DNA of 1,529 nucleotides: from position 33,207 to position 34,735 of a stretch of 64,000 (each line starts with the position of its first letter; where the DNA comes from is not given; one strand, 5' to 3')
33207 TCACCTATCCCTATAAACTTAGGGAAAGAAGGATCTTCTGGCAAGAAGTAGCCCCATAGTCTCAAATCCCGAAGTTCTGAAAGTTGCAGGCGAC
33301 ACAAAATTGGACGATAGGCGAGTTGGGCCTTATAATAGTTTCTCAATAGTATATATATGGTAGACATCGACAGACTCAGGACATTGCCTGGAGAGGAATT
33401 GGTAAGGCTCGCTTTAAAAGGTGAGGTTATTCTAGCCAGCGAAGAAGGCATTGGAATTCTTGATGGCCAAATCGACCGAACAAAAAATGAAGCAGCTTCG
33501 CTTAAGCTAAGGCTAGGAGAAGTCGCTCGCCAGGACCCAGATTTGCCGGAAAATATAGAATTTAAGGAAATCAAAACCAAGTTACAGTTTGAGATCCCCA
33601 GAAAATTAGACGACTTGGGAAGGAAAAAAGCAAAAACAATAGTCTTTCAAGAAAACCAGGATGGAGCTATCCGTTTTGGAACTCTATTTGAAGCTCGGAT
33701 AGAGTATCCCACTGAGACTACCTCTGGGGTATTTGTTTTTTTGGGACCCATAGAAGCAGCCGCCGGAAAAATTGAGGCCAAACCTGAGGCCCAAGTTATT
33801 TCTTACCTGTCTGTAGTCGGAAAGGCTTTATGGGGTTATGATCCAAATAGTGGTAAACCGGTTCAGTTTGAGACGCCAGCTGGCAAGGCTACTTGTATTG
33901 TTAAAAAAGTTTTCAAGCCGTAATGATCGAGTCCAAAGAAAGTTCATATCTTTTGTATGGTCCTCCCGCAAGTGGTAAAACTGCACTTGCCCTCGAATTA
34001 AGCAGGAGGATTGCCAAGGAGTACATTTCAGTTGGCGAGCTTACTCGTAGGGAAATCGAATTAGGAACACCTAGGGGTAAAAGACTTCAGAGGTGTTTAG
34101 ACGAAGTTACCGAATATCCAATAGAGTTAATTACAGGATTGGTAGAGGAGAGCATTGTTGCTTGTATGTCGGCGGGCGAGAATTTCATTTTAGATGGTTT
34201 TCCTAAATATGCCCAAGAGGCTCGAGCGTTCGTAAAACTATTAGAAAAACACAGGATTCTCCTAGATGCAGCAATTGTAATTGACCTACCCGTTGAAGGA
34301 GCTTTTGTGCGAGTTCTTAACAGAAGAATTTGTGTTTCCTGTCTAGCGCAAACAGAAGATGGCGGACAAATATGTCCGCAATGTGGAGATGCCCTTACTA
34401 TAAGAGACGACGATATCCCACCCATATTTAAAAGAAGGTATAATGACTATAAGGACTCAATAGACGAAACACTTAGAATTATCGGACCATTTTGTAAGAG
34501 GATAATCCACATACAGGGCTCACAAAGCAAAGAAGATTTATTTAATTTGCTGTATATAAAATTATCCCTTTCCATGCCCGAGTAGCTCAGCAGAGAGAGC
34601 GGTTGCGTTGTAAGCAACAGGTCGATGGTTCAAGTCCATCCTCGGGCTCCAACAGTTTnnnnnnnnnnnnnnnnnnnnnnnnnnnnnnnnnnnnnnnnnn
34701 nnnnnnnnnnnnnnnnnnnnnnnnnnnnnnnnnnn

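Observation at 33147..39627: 119-bp perfect direct repeats (gene 3' end + orphan fragment) bracket a 6.2-kb tRNA-containing cassette: attL/attR-like signature without an integrase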

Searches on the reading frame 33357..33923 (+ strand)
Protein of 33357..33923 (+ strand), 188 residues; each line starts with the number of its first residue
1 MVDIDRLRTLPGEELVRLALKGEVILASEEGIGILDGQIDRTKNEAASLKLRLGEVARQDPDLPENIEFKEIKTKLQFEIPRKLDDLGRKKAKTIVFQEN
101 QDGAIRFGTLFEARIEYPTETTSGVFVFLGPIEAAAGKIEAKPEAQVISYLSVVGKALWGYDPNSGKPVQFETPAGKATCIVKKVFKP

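Call 7: search_protein_families(library=pfam, proteins=[window:33357-33923:+], max_evalue=0.01)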
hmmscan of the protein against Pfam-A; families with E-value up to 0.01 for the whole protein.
window:33357-33923:+ (188 aa): 1 family
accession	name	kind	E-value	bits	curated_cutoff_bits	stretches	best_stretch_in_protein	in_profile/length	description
PF01272.25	GreA_GreB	-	0.00014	22.2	26.9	1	137-185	29-75/77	Transcription elongation factor, GreA/GreB, C-term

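Call 8: search_protein_families(library=ncbifam, proteins=[window:33357-33923:+], max_evalue=0.01)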
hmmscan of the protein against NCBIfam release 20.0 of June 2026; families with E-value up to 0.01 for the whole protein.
window:33357-33923:+ (188 aa): 5 families
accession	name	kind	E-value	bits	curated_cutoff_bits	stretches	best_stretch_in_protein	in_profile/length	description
NF001261.0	PRK00226.1-2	equivalog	8e-06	25.8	167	1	54-185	33-154/157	transcription elongation factor GreA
NF001263.0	PRK00226.1-4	equivalog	1e-05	25.4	145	1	29-185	11-157/160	transcription elongation factor GreA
TIGR01462.1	greA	subfamily_domain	1.6e-05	25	139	1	55-185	30-150/151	transcription elongation factor GreA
NF011309.0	PRK14720.1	equivalog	7.1e-05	21.1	714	1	57-184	782-899/906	transcription elongation factor GreA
NF002506.1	PRK01885.1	equivalog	0.0051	16.5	188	1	62-185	40-152/156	transcription elongation factor GreB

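Call 13: find_encoding_contigs(protein=window:33357-33923:+, flank=10000, max_places=10)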
Protein window:33357-33923:+ (188 aa): 1 contig read that carries it; 1 place shown.
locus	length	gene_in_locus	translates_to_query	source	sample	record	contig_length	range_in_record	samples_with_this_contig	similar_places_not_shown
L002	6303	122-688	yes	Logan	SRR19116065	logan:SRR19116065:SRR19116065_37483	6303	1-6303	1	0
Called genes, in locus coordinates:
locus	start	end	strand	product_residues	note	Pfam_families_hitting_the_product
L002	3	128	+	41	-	?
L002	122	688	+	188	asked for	-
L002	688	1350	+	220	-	PF00406:ADK, PF13207:AAA_17, PF13238:AAA_18 (weak)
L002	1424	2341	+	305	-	-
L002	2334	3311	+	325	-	PF09924:LPG_synthase_C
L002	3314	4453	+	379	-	PF01041:DegT_DnrJ_EryC1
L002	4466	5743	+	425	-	PF00406:ADK, PF13207:AAA_17 (weak), PF05191:ADK_lid (weak), PF00925:GTP_cyclohydro2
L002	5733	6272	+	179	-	PF01931:NTPase_I-T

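Call 54: find_homologous_proteins(query=window:33357-33920:+, max_evalue=0.00001)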
Query window:33357-33920:+ (188 aa): 5 proteins with E <= 0.00001 among 241 candidates.
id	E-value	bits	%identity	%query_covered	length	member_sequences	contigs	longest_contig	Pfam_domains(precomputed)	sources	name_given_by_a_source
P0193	1.6e-116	404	100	100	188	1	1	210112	-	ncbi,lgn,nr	ncbi:hypothetical protein MUP46_01485 [Patescibacteria group bacterium]|nr:hypothetical protein [Pat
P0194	7.5e-52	194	52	99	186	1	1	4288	PF01272.26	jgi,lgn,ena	-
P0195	3.4e-51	192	51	97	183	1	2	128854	-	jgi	jgi:transcription elongation GreA/GreB family factor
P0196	4.8e-36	142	45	93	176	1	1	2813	-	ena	-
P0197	3.6e-13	68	40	75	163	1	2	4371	PF01272.26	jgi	jgi:transcription elongation GreA/GreB family factor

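Call 55: find_encoding_contigs(protein=P0195, flank=10000, max_places=3)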
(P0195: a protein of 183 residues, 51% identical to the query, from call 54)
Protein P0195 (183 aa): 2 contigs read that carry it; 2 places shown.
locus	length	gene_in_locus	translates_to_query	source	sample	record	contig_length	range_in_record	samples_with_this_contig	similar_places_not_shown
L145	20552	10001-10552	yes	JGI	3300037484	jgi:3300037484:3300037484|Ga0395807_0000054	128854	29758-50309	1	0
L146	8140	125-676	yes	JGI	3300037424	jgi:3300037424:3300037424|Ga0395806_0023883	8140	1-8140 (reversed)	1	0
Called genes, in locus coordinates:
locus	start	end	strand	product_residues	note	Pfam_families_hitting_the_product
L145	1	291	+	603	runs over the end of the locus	PF00009:GTP_EFTU, PF01926:MMR_HSR1 (weak), PF22042:EF-G_D2, PF03144:GTP_EFTU_D2, PF00679:EFG_C, PF21018:BipA_C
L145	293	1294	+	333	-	PF01370:Epimerase, PF04321:RmlD_sub_bind (weak), PF05368:NmrA, PF16363:GDP_Man_Dehyd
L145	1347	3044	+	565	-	PF07973:tRNA_SAD, PF00587:tRNA-synt_2b, PF03129:HGTP_anticodon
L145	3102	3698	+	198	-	PF05198:IF3_N, PF00707:IF3_C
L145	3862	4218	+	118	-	PF00453:Ribosomal_L20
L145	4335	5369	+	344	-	PF02912:Phe_tRNA-synt_N, PF01409:tRNA-synt_2d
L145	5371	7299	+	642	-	PF03483:B3_4, PF03484:B5, PF17759:tRNA_synthFbeta, PF03147:FDX-ACB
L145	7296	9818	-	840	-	PF00912:Transgly, PF00905:Transpeptidase, PF17957:Big_7 (weak)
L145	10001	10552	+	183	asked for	-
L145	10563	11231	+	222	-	PF00004:AAA (weak), PF00406:ADK, PF13207:AAA_17, PF13238:AAA_18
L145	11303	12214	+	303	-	-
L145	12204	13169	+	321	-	PF09924:LPG_synthase_C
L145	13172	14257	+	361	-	PF01041:DegT_DnrJ_EryC1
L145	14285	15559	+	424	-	PF00406:ADK, PF13207:AAA_17, PF05191:ADK_lid (weak), PF00925:GTP_cyclohydro2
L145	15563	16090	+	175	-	PF01931:NTPase_I-T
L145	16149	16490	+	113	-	-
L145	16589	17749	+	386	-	PF00579:tRNA-synt_1b, PF01479:S4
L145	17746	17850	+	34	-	-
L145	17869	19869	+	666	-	PF17191:RecG_wedge, PF01336:tRNA_anti-codon (weak), PF00270:DEAD, PF04851:ResIII, PF00271:Helicase_C, PF19833:RecG_dom3_C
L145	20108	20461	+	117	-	PF01029:NusB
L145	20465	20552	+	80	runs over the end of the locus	-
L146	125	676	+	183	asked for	-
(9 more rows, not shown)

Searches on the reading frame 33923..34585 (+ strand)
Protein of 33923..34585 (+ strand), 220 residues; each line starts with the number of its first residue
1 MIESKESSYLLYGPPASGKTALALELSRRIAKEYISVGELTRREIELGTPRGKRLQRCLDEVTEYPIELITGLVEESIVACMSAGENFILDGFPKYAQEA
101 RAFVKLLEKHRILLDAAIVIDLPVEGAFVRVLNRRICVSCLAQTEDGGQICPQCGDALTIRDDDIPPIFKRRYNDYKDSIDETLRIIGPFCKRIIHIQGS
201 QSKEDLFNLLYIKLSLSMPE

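Call 7: search_protein_families(library=pfam, proteins=[window:33923-34585:+], max_evalue=0.01)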
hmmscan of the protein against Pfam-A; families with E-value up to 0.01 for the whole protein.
window:33923-34585:+ (220 aa): 9 families
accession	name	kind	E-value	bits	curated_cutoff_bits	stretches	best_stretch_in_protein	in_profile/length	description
PF00406.28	ADK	-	6.7e-21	75.4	26.8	1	11-180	1-139/151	Adenylate kinase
PF13207.12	AAA_17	-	5.6e-11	43.3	27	1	12-135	1-123/136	AAA domain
PF13238.12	AAA_18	-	5.7e-06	27.2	29.4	1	10-134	2-111/128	AAA domain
PF13671.12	AAA_33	-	2.6e-05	25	27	1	10-125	3-109/143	AAA domain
PF13191.12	AAA_16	-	0.00025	22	32.6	1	7-51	25-66/167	AAA ATPase domain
PF07931.18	CPT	-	0.0038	17.5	22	1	10-114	5-111/172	Chloramphenicol phosphotransferase-like protein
PF18912.6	DZR_2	-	0.0084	16.4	27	0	136-158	9-31/56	Double zinc ribbon domain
PF12773.13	DZR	-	0.0093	16.6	27.3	0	137-155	1-19/45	Double zinc ribbon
PF13481.12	AAA_25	-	0.0093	16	27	0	6-32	33-59/195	AAA domain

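Call 8: search_protein_families(library=ncbifam, proteins=[window:33923-34585:+], max_evalue=0.01)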
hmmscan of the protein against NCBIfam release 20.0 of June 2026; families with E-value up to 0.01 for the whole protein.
window:33923-34585:+ (220 aa): 21 families
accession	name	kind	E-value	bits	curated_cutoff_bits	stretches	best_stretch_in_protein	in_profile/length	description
TIGR01351.1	adk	subfamily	8.4e-29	100.7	168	1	10-183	3-181/212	adenylate kinase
NF001385.0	PRK00279.2-3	equivalog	3e-24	85.8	315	1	5-208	3-205/213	adenylate kinase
NF001380.0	PRK00279.1-2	equivalog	4.1e-24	85.2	251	1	10-181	4-180/216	adenylate kinase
NF001387.0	PRK00279.2-5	equivalog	1.9e-23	83.2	373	1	10-186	4-183/224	adenylate kinase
NF001381.0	PRK00279.1-3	equivalog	9.9e-22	77.6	187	1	10-199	4-170/188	adenylate kinase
NF011099.0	PRK14526.1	equivalog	1.2e-20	74.1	223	1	11-202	5-195/211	adenylate kinase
NF002700.0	PRK02496.1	equivalog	1.2e-16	60.9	262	1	10-134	5-128/184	adenylate kinase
NF011100.0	PRK14527.1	equivalog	1.9e-16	60.2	154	1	4-178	4-155/191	adenylate kinase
NF011102.0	PRK14529.1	equivalog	1.1e-14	54.7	331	1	10-186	4-187/223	adenylate kinase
NF001379.0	PRK00279.1-1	equivalog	4.3e-14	52.4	268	1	10-179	4-174/216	adenylate kinase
NF001386.0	PRK00279.2-4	equivalog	1.4e-13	51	256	1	10-179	5-181/220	adenylate kinase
NF011101.0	PRK14528.1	equivalog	1.5e-13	50.8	195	1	10-136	5-130/187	adenylate kinase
NF010381.0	PRK13808.1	equivalog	2.3e-13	50.3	426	1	10-137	4-129/335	adenylate kinase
TIGR01359.1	UMP_CMP_kin_fam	subfamily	3.4e-13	49.9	207.6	1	11-135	4-127/185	UMP-CMP kinase family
NF011105.0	PRK14532.1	equivalog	1.4e-12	47.5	162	1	10-125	4-118/189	adenylate kinase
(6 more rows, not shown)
